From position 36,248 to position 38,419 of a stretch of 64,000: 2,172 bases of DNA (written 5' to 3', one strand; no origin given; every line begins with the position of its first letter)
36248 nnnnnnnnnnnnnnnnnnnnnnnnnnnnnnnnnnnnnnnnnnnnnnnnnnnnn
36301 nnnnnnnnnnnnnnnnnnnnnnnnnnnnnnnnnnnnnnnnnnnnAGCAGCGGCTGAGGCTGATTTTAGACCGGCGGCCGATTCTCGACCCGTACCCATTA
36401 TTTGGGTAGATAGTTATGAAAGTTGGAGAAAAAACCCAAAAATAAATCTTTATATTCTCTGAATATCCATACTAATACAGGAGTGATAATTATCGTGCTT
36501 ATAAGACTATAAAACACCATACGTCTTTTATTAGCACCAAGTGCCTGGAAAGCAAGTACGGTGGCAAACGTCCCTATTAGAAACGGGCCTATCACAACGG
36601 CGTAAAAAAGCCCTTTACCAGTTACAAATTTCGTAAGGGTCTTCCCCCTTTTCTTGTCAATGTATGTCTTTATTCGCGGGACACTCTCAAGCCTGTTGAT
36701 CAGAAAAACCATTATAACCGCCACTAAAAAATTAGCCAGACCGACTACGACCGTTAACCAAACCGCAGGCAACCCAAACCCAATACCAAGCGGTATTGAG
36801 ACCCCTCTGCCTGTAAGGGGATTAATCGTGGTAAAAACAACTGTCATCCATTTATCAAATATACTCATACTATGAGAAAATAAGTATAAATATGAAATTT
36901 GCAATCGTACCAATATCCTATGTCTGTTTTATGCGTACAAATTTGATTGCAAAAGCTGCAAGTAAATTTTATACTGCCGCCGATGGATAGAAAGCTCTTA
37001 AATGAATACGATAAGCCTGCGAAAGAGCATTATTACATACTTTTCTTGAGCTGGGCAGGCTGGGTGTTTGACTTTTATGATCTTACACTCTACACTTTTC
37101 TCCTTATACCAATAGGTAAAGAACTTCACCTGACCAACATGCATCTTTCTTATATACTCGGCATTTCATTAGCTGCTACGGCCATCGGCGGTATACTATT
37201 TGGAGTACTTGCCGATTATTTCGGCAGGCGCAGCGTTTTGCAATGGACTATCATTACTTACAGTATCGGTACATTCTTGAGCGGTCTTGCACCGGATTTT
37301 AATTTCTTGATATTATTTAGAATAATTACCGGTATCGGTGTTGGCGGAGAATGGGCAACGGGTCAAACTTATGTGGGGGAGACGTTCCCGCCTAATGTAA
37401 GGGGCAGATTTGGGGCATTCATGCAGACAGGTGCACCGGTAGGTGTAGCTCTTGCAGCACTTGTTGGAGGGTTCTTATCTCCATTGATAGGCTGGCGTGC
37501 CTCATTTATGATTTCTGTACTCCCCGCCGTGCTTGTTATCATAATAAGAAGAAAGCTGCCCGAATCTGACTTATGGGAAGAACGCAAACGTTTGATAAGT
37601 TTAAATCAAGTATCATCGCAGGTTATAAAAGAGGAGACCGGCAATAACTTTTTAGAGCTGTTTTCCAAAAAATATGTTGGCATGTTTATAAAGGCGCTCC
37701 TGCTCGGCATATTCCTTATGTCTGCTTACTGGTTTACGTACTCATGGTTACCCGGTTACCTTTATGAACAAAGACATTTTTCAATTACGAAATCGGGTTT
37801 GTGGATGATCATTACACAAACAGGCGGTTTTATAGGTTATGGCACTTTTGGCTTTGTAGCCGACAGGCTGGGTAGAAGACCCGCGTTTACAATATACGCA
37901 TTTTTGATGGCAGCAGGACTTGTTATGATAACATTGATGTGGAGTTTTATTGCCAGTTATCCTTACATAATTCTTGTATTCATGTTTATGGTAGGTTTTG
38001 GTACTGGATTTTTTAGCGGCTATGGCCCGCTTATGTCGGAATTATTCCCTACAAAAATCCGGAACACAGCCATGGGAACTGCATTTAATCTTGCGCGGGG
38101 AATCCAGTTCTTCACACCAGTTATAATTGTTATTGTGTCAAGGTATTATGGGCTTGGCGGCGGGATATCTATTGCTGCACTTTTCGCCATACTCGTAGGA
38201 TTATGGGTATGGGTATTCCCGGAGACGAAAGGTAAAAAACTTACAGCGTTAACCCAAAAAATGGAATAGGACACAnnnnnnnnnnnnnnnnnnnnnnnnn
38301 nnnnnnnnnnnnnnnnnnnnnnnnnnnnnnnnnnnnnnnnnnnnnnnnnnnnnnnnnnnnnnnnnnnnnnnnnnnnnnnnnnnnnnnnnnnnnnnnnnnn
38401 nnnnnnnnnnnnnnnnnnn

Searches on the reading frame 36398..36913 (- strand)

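Call 8: search_protein_families(library=pfam, proteins=[window:36398-36913:-], max_evalue=0.01)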
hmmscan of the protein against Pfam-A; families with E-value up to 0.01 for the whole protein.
window:36398-36913:- (171 aa): 1 family
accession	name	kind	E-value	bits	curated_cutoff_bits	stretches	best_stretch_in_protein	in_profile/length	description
PF06695.16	Sm_multidrug_ex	-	0.00084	20.4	30.7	1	38-143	4-118/121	Putative small multi-drug export protein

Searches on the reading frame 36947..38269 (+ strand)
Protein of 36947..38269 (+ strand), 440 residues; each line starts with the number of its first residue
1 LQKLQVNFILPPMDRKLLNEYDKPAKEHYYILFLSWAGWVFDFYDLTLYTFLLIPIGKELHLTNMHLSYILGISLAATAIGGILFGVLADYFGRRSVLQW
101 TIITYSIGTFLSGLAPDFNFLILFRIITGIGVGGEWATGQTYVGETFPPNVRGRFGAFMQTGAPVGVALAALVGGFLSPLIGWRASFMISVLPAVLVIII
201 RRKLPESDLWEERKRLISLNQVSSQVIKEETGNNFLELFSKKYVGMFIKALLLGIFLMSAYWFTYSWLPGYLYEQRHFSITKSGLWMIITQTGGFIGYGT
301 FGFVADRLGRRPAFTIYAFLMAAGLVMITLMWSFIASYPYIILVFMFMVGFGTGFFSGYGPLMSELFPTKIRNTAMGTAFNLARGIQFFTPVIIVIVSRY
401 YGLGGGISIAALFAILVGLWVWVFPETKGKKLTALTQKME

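Call 8: search_protein_families(library=pfam, proteins=[window:36947-38269:+], max_evalue=0.01)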
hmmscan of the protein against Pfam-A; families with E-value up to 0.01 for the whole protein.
window:36947-38269:+ (440 aa): 4 families
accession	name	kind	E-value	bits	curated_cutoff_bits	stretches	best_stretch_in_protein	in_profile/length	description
PF07690.21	MFS_1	-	1.1e-47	163.1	33.4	2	40-297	6-254/347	Major Facilitator Superfamily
PF00083.30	Sugar_tr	-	7.6e-41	140.9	22.3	1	63-436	44-449/452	Sugar (and other) transporter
PF12832.13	MFS_1_like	-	4e-06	26.6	25.2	1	46-187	229-371/373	MFS_1 like family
PF05977.19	MFS_3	-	0.0045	15.9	27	0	59-216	248-407/524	Transmembrane secretion effector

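Call 9: search_protein_families(library=ncbifam, proteins=[window:36947-38269:+], max_evalue=0.01)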
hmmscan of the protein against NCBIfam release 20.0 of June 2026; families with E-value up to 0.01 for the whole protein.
window:36947-38269:+ (440 aa): 63 families (the best 25 are shown)
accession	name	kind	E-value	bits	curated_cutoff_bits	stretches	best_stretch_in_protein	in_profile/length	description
TIGR00895.1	2A0115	subfamily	2.6e-64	217.6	418.55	1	23-395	10-395/398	aromatic acid/H+ symport family MFS transporter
NF008963.0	PRK12307.1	equivalog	1.1e-56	192.8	637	1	21-417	9-401/426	MFS transporter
NF003024.0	PRK03893.1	subfamily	2.3e-46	158.6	604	2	23-215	14-206/497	sialate:H+ symport family MFS transporter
TIGR00891.1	2A0112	subfamily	2.4e-46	158.6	552.9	1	26-398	8-388/405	sialate:H+ symport family MFS transporter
TIGR00883.1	2A0106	subfamily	8e-41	140.4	443.45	1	39-418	2-399/400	metabolite/H+ symporter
TIGR00893.1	2A0114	subfamily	5.7e-32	111.1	395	1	39-423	3-397/399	D-galactonate transporter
NF008586.0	PRK11551.1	equivalog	1.7e-29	103.1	410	1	56-385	41-355/406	3-(3-hydroxy-phenyl)propionate transporter MhpT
TIGR00881.1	2A0104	subfamily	7.8e-27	94.3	407.75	1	48-402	13-374/379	phosphoglycerate transporter protein PgtP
TIGR00898.1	2A0119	subfamily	5.8e-26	91.3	550.75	2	80-211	141-269/506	cation transport protein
NF007927.0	PRK10642.1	equivalog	1.1e-25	90.3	544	1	72-395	73-408/500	glycine betaine/L-proline transporter ProP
TIGR00879.1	SP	subfamily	1.6e-24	86.4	237.8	1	37-433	65-508/510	sugar porter family MFS transporter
NF052357.1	GlucTporGlcPStph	equivalog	4.5e-20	71.9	750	1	28-214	5-191/445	glucose transporter GlcP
TIGR00880.1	2_A_01_02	superfamily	2.5e-18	66.6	131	1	76-200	9-133/141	multidrug resistance protein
TIGR00711.1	efflux_EmrB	subfamily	1.1e-17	64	230.2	1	39-220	11-189/485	DHA2 family efflux MFS transporter permease subunit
NF011656.1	PRK15075.1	subfamily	7.1e-16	58.1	445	1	35-400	12-386/419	tricarballylate/proton symporter TcuC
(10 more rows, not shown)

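Call 42: find_homologous_proteins(query=window:36947-38269:+, max_evalue=1e-30)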
Query window:36947-38269:+ (440 aa): 3761 proteins with E <= 1e-30 among 8000 candidates; the best 120 are listed.
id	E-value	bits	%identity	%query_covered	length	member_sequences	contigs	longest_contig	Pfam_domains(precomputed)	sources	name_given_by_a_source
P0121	4.5e-280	947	100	97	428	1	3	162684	PF00083.31,PF07690.22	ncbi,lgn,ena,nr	ncbi:MAG: MFS transporter [Deltaproteobacteria bacterium]|nr:MFS transporter [Deltaproteobacteria ba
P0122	1.5e-278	942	100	97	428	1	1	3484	PF00083.31,PF07690.22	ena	-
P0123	3.5e-240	816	84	97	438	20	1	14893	PF00083.31,PF07690.22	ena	-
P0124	3.3e-238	809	83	97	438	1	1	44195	PF00083.31,PF07690.22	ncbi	-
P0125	7.0e-237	805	79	99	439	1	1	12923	PF00083.31,PF07690.22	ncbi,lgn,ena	-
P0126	3.4e-236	803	81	98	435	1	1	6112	PF00083.31,PF07690.22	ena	-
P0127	1.1e-232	791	77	99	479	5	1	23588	PF00083.31,PF12832.14,PF07690.22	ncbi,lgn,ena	-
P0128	1.8e-231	787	81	97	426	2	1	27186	PF00083.31,PF12832.14,PF07690.22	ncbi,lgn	-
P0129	1.1e-204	699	70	97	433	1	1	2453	PF00083.31,PF07690.22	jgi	-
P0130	1.2e-204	699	72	95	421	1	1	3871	PF00083.31,PF07690.22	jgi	jgi:MFS family permease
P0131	1.7e-204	698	72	95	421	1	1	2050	PF00083.31,PF07690.22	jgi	jgi:MFS family permease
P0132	4.1e-204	697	70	95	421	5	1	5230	PF00083.31,PF07690.22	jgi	jgi:MFS family permease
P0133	5.4e-204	696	72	95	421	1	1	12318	PF00083.31,PF07690.22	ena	-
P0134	7.0e-204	696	69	97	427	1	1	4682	PF05977.20,PF00083.31,PF07690.22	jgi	-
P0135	7.5e-204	696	71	95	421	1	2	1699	PF00083.31,PF07690.22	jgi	-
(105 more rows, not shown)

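Call 43: find_encoding_contigs(protein=P0124, flank=10000, max_places=1)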
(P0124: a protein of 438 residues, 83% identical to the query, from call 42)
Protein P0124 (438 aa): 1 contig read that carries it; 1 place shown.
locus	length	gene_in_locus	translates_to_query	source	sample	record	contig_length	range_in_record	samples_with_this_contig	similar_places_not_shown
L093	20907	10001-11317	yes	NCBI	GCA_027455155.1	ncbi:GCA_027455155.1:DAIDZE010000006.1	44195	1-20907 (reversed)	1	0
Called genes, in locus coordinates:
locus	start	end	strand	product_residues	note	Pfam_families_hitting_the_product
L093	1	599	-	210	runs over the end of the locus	PF00677:Lum_binding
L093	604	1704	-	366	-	PF00383:dCMP_cyt_deam_1, PF14437:MafB19-deam (weak), PF01872:RibD_C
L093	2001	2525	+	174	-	PF10543:ORF6N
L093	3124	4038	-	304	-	PF02163:Peptidase_M50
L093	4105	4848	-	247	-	PF11967:RecO_N, PF02565:RecO_C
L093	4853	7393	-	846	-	PF00015:MCPsignal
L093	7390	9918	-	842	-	PF00015:MCPsignal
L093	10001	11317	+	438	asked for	PF00083:Sugar_tr, PF07690:MFS_1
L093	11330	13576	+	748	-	-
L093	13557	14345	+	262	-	PF13431:TPR_17 (faint), PF21033:RMD1-3, PF07719:TPR_2 (faint), PF13181:TPR_8 (faint), PF13428:TPR_14 (faint), PF14559:TPR_19 (faint)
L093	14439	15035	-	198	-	PF01351:RNase_HII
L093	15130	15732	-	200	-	PF04079:SMC_ScpB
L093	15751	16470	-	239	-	PF02616:SMC_ScpA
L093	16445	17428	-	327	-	PF00579:tRNA-synt_1b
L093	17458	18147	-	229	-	PF02163:Peptidase_M50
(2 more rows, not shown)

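Call 44: find_encoding_contigs(protein=P0128, flank=10000, max_places=1)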
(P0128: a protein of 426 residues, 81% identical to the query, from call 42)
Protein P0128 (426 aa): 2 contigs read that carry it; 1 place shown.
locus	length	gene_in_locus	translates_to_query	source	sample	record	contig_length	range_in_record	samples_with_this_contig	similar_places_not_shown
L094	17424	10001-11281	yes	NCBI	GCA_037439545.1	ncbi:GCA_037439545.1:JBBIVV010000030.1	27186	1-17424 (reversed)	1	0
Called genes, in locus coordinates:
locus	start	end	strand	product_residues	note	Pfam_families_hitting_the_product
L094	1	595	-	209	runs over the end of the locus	PF00857:Isochorismatase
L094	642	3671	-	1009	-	PF00989:PAS, PF13426:PAS_9, PF08447:PAS_3, PF00989:PAS, PF08447:PAS_3, PF01590:GAF, PF13185:GAF_2, PF13492:GAF_3, +9 more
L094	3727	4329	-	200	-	PF01914:MarC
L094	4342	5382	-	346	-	PF04055:Radical_SAM, PF19288:CofH_C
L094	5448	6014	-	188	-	PF00072:Response_reg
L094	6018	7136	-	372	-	PF00226:DnaJ, PF01556:DnaJ_C, PF00684:DnaJ_CXXCXGXG, PF27439:DnaJ_C_2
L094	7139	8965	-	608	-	PF00012:HSP70, PF06723:MreB_Mbl, PF02782:FGGY_C (faint)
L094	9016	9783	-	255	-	PF01025:GrpE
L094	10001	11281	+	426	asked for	PF00083:Sugar_tr, PF07690:MFS_1, PF12832:MFS_1_like (faint), PF07690:MFS_1 (weak)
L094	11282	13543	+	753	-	-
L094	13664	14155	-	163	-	PF03449:GreA_GreB_N, PF01272:GreA_GreB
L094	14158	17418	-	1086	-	PF25596:CPSase_L_D1, PF02786:CPSase_L_D2, PF07478:Dala_Dala_lig_C (weak), PF02787:CPSase_L_D3, PF25596:CPSase_L_D1, PF02786:CPSase_L_D2, PF02222:ATP-grasp, PF02142:MGS, +3 more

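Call 45: find_encoding_contigs(protein=P0127, flank=10000, max_places=1)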
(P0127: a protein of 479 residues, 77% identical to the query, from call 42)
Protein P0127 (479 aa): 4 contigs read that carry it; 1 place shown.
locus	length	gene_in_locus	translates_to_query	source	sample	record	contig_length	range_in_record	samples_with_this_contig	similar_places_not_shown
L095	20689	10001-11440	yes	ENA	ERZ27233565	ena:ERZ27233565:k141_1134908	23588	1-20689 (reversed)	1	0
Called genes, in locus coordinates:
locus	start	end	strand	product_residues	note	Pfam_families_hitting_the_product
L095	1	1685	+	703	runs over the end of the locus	PF17191:RecG_wedge, PF01336:tRNA_anti-codon, PF00176:SNF2-rel_dom (weak), PF00270:DEAD, PF04851:ResIII, PF00271:Helicase_C, PF22590:Cas3-like_C_2 (weak), PF19833:RecG_dom3_C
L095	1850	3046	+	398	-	PF13620:CarboxypepD_reg (faint)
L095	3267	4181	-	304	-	PF02163:Peptidase_M50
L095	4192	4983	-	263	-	PF11967:RecO_N, PF02565:RecO_C (weak)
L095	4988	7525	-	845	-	PF00015:MCPsignal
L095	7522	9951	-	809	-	PF00015:MCPsignal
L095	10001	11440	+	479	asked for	PF00083:Sugar_tr, PF07690:MFS_1, PF12832:MFS_1_like (faint), PF07690:MFS_1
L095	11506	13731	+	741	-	-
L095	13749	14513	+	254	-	PF21033:RMD1-3 (weak), PF13181:TPR_8 (faint), PF00515:TPR_1 (faint), PF13428:TPR_14 (faint), PF13431:TPR_17 (faint), PF07719:TPR_2 (faint), PF14559:TPR_19 (weak)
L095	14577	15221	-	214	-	PF01351:RNase_HII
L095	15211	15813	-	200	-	PF04079:SMC_ScpB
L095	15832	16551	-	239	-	PF02616:SMC_ScpA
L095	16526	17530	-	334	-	PF00579:tRNA-synt_1b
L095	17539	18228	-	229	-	PF02163:Peptidase_M50 (weak)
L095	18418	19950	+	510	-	PF03853:YjeF_N, PF01256:Carb_kinase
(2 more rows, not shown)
